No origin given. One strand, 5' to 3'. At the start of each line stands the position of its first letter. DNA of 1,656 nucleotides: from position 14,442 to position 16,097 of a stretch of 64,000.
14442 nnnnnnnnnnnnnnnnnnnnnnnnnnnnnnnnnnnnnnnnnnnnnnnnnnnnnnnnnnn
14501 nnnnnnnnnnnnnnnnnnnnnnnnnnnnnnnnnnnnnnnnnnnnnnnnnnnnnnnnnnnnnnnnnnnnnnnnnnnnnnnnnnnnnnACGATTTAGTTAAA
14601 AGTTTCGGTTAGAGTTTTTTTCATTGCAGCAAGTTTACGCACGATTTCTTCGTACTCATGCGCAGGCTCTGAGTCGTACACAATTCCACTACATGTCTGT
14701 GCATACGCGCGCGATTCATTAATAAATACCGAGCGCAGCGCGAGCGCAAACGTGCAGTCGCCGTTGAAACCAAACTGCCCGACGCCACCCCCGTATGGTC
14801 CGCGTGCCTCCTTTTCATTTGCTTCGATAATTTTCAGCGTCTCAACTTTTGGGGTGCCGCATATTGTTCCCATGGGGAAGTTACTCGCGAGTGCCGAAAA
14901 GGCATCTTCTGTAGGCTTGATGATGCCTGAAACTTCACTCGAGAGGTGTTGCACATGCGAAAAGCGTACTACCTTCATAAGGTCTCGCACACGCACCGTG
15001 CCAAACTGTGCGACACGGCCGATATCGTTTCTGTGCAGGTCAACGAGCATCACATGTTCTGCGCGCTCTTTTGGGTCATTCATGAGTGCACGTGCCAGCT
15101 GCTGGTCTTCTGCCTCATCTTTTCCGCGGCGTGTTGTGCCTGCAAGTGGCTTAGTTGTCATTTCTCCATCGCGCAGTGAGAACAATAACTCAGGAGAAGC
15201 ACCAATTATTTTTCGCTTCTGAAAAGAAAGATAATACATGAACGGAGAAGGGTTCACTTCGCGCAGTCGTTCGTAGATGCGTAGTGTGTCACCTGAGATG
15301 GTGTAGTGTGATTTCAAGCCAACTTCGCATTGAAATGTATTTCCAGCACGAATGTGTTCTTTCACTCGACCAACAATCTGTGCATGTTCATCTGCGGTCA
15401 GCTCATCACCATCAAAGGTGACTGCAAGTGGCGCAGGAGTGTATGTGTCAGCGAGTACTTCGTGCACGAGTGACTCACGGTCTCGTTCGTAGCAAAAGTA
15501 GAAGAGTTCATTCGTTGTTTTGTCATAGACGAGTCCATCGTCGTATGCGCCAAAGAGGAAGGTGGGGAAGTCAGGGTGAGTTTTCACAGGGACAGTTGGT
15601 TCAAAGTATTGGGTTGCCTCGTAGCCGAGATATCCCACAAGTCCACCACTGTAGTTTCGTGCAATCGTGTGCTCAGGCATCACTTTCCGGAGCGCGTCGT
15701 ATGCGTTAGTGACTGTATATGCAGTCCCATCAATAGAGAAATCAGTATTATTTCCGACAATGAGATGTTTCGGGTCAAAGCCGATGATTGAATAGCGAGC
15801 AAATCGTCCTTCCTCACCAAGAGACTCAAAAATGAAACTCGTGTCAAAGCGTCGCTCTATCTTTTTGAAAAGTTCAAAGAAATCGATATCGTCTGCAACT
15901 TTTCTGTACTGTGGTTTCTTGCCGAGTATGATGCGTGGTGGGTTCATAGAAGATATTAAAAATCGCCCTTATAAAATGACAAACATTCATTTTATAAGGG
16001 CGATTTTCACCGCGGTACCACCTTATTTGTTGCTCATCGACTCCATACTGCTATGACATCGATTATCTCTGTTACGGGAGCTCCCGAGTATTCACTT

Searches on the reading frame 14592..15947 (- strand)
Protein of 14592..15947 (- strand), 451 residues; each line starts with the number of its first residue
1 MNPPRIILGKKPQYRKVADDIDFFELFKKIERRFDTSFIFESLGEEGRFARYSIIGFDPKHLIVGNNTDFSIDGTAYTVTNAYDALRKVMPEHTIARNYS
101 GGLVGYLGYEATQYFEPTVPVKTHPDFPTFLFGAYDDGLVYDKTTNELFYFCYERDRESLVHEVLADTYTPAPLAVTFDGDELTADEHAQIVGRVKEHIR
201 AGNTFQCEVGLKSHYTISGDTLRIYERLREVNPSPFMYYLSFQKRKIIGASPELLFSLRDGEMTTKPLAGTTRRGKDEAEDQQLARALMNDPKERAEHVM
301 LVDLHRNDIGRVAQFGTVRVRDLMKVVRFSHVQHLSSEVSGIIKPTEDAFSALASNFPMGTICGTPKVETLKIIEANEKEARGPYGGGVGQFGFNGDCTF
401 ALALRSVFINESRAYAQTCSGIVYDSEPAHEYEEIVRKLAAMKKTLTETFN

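Call 9: search_protein_families(library=ncbifam, proteins=[window:14592-15947:-])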
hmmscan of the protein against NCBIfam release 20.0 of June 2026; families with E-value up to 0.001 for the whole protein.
window:14592-15947:- (451 aa): 26 families (the best 25 are shown)
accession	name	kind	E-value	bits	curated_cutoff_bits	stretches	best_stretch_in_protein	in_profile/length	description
TIGR01820.1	TrpE-arch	equivalog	3.6e-123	412.2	512.05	1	24-446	2-448/449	anthranilate synthase component I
TIGR00564.1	trpE_most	equivalog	2e-118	396.3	517.7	1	24-446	7-454/455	anthranilate synthase component I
NF010089.0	PRK13574.1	equivalog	3.7e-99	332.6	527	1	21-446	10-418/421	anthranilate synthase component I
NF010087.0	PRK13572.1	equivalog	2.8e-92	309.7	580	1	20-446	8-431/435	anthranilate synthase component I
NF010086.0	PRK13571.1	equivalog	6.5e-89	298.7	693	1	182-444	227-495/510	anthranilate synthase component I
TIGR01824.1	PabB-clade2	equivalog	9.3e-86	288.3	408.55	1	102-441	2-354/355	aminodeoxychorismate synthase, component I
NF006563.0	PRK09070.1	equivalog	1.3e-80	271.3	514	1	15-447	5-445/447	aminodeoxychorismate synthase component I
TIGR00553.1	pabB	equivalog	4.4e-78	262.7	328.4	1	103-440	1-327/329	aminodeoxychorismate synthase component I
NF004610.0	PRK05940.1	equivalog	2.5e-73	247.5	568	1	45-448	46-461/467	anthranilate synthase component I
NF010079.0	PRK13564.1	equivalog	2.5e-68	231.1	471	1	80-445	121-510/521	anthranilate synthase component 1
NF010082.0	PRK13567.1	equivalog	1.1e-63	215.6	576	1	186-438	201-459/468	anthranilate synthase component I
NF005698.0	PRK07508.1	equivalog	9e-63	212.1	452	1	83-440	33-373/383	aminodeoxychorismate synthase component I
TIGR00565.1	trpE_proteo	equivalog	6.8e-59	200.1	494.65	1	185-447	225-494/498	anthranilate synthase component I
NF012009.0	PRK15465.1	equivalog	1.3e-55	188.7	622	1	87-446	90-451/453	aminodeoxychorismate synthase component 1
NF010081.0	PRK13566.1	equivalog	1.6e-54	185.3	645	1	82-448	138-509/729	anthranilate synthase component I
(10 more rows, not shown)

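Call 12: find_related_loci(query=window:14592-15947:-, collection=genome_contigs, flank=2500)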
Query window:14592-15947:- (451 aa) in genome_contigs; peptide patterns used: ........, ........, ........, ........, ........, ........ (x = any residue, [..] = any of these).
171 stretches matched a pattern; 107 encode a relative of the query (tblastn E <= 1e-3); the best 80 are kept; 80 distinct loci.
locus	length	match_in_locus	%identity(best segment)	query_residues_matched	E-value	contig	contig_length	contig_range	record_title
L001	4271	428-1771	69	1-448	0e+0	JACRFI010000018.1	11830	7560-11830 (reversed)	MAG: Candidatus Kaiserbacteria bacterium isolate NC_groundwater_1721_Pr3_B-0.1um_51_76 SR-2_scaffold_141_3677310, whole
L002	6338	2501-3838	69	2-446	0e+0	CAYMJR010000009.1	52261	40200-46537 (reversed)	MAG TPA_asm: uncultured Gammaproteobacteria bacterium isolate SRP272529_co1_137 genome assembly, contig: NODE_752_length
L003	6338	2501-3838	68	1-446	0e+0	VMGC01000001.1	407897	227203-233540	MAG: Parcubacteria group bacterium Gr01-1014_8 G01um10148_scaffold_9, whole genome shotgun sequence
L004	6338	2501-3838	68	2-446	0e+0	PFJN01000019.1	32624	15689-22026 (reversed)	MAG: Candidatus Pacebacteria bacterium CG_4_10_14_3_um_filter_34_15 CG_4_10_14_3_um_filter_scaffold_509_c, whole genome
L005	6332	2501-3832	66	4-446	0e+0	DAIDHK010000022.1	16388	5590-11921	MAG TPA_asm: Candidatus Levyibacteriota bacterium isolate clean343 NODE_22_length_16388_cov_11.211514, whole genome shot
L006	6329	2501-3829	66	5-446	0e+0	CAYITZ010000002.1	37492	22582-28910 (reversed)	MAG TPA_asm: uncultured Gammaproteobacteria bacterium isolate ERP119705_co4_438 genome assembly, contig: NODE_801_length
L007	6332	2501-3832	66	4-447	0e+0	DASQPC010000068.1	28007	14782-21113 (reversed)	MAG TPA_asm: Candidatus Methylomirabilota bacterium isolate SMAG_U10819 k141_3008430, whole genome shotgun sequence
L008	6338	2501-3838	69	1-447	0e+0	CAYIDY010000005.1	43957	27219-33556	MAG TPA_asm: uncultured Candidatus Saccharibacteria bacterium isolate ERP119705_co18_676 genome assembly, contig: NODE_8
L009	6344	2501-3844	65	1-448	0e+0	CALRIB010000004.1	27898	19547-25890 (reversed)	MAG: Candidatus Nomurabacteria bacterium isolate MaH-09apr19-211 genome assembly, contig: MaH-09apr19-C3833, whole genom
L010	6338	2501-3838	67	1-446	0e+0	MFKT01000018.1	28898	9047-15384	MAG: Candidatus Kaiserbacteria bacterium RIFCSPHIGHO2_01_FULL_53_29 rifcsphigho2_01_scaffold_3417, whole genome shotgun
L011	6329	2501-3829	65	4-446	0e+0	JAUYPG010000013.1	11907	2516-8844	MAG: Nanoarchaeota archaeon isolate C4_metabat.bin.115 C4_k141_364832, whole genome shotgun sequence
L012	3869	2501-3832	64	4-447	0e+0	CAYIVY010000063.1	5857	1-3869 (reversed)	MAG TPA_asm: uncultured Gammaproteobacteria bacterium isolate ERP119705_co8_91 genome assembly, contig: NODE_14266_lengt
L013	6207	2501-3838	65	2-447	0e+0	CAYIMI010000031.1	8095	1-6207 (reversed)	MAG TPA_asm: uncultured Gammaproteobacteria bacterium isolate ERP119705_co24_607 genome assembly, contig: NODE_13640_len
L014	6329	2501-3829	63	4-446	0e+0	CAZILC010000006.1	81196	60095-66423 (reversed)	MAG TPA_asm: uncultured Gammaproteobacteria bacterium isolate SRP200132_co1_59 genome assembly, contig: NODE_373_length_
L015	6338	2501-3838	63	4-449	0e+0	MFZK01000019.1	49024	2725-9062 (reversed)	MAG: Candidatus Roizmanbacteria bacterium RIFCSPHIGHO2_02_FULL_37_13b rifcsphigho2_02_scaffold_797, whole genome shotgun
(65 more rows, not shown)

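Call 17: find_encoding_contigs(protein=window:14592-15947:-, flank=3000, max_places=4)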
Protein window:14592-15947:- (451 aa): 2 contigs read that carry it; 2 places shown.
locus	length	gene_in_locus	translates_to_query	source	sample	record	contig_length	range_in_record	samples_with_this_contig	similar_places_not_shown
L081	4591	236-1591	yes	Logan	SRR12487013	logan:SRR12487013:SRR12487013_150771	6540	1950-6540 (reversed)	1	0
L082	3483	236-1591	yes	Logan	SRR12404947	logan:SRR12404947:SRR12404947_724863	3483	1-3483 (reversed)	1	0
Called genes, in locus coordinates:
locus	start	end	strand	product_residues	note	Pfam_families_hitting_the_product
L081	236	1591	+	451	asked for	PF04715:, PF00425:Chorismate_bind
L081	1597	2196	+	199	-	PF00117:GATase, PF07722:Peptidase_C26 (faint)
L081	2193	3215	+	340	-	PF02885:Glycos_trans_3N, PF00591:Glycos_transf_3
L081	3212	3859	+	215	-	PF00697:PRAI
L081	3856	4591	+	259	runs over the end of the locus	PF00218:IGPS, PF01070:FMN_dh (weak)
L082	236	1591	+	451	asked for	PF04715:, PF00425:Chorismate_bind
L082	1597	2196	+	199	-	PF00117:GATase, PF07722:Peptidase_C26 (weak)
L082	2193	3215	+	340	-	PF02885:Glycos_trans_3N, PF00591:Glycos_transf_3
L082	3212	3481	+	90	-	?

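Call 23: find_related_loci(query=window:14592-15947:-, collection=metagenome_contigs, flank=1500)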
Query window:14592-15947:- (451 aa) in metagenome_contigs; peptide patterns used: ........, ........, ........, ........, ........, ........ (x = any residue, [..] = any of these).
225 stretches matched a pattern; 148 encode a relative of the query (tblastn E <= 1e-3); the best 80 are kept; 80 distinct loci.
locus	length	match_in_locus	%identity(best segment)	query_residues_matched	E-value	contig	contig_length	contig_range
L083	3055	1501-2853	95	1-451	0e+0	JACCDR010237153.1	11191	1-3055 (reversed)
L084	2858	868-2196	70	4-447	0e+0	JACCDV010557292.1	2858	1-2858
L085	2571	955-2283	68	4-446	0e+0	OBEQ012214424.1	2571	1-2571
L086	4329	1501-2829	68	4-446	0e+0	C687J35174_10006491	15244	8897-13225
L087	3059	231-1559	68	4-446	0e+0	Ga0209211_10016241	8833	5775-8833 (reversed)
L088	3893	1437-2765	69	4-446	0e+0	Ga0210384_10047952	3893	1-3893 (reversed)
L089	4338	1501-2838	68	2-446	0e+0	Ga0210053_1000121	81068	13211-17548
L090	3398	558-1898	67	1-447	0e+0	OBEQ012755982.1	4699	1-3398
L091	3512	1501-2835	68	2-446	0e+0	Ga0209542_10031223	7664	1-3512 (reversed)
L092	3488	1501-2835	68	2-446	0e+0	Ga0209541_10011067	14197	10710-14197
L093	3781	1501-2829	67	4-446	0e+0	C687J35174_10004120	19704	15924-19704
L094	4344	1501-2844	67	1-448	0e+0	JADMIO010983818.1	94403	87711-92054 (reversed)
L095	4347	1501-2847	66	1-449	0e+0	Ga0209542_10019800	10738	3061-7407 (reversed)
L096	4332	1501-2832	66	4-447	0e+0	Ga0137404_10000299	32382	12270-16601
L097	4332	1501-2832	66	4-447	0e+0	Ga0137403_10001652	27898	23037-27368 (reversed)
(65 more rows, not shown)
